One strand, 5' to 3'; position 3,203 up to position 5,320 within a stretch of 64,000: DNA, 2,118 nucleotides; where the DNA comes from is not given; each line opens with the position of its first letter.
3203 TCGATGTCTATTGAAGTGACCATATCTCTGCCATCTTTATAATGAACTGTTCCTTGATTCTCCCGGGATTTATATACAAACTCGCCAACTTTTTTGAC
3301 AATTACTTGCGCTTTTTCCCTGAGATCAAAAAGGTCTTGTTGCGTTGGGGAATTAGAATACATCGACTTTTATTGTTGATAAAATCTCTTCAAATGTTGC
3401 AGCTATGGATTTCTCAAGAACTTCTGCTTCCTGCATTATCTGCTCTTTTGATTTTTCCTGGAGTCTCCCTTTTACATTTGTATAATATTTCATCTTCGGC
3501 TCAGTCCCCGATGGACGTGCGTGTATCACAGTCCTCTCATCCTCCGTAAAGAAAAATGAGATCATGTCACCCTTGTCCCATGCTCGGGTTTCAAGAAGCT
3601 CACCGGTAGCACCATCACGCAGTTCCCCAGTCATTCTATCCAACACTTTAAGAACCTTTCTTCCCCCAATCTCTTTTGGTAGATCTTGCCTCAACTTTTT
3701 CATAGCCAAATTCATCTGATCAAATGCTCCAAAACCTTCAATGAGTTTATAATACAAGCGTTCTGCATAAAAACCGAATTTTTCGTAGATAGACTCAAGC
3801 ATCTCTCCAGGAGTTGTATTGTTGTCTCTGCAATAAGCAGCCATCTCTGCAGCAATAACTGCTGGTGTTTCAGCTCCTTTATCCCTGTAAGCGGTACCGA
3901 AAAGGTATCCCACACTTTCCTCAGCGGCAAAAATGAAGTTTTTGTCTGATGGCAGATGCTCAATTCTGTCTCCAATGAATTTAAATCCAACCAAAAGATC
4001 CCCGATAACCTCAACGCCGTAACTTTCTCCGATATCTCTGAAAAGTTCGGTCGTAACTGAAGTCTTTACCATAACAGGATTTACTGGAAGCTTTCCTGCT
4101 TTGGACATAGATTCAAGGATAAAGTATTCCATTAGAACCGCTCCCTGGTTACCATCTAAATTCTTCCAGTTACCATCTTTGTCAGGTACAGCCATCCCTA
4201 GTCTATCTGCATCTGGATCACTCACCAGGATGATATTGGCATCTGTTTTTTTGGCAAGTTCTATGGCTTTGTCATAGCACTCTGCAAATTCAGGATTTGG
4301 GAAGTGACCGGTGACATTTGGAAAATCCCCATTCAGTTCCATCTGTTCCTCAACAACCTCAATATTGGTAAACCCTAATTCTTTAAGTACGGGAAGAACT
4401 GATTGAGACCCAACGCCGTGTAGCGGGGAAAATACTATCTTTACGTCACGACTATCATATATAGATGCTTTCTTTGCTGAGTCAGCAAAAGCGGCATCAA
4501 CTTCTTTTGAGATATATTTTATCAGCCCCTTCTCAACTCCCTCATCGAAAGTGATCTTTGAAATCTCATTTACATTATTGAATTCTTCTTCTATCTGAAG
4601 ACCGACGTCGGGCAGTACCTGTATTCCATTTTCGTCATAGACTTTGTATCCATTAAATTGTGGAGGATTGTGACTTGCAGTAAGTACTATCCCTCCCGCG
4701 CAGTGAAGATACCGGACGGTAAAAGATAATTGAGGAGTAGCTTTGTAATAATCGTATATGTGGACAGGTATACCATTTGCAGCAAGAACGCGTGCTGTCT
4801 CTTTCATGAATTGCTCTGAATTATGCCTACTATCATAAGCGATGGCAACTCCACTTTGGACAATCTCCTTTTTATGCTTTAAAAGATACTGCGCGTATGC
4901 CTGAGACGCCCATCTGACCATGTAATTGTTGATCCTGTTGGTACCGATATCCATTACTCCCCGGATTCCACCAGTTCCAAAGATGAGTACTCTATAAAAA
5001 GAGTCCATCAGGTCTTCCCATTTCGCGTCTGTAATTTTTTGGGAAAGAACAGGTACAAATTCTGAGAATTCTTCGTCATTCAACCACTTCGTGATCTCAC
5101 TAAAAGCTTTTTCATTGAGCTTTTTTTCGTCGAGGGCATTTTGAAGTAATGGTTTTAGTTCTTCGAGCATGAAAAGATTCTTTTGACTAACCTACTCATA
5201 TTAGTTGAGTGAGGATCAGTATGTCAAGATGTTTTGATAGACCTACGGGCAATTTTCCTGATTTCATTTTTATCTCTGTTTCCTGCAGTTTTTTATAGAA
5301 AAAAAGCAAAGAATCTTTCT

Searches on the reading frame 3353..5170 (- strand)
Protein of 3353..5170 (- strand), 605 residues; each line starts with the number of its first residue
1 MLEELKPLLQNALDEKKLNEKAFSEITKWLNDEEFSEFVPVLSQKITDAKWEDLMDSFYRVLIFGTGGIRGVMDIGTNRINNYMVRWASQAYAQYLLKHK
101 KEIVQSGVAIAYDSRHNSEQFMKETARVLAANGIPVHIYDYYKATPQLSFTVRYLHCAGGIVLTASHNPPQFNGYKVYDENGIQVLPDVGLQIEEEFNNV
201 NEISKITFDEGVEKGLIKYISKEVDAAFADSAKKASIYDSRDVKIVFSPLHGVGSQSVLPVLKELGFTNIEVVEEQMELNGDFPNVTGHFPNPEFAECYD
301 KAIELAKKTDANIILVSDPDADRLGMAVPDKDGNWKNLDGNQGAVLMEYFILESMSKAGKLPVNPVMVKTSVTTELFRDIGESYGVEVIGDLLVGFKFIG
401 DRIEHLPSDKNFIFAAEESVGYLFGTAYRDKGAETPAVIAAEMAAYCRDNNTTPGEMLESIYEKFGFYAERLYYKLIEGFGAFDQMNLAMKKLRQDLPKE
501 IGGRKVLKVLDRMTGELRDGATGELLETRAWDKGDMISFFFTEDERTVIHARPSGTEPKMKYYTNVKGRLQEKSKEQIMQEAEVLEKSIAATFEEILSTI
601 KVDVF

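Call 49: search_protein_families(library=pfam, proteins=[window:3353-5170:-], max_evalue=0.0001)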
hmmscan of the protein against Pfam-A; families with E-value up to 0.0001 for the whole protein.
window:3353-5170:- (605 aa): 3 families
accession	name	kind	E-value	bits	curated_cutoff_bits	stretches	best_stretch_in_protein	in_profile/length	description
PF02878.22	PGM_PMM_I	-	1.7e-38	131.9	22.5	1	63-201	3-135/138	Phosphoglucomutase/phosphomannomutase, alpha/beta/alpha domain I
PF02879.22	PGM_PMM_II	-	2.7e-24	86.1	29.3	1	236-333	14-103/103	Phosphoglucomutase/phosphomannomutase, alpha/beta/alpha domain II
PF02880.22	PGM_PMM_III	-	5.7e-10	39.8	20.7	1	350-465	8-115/115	Phosphoglucomutase/phosphomannomutase, alpha/beta/alpha domain III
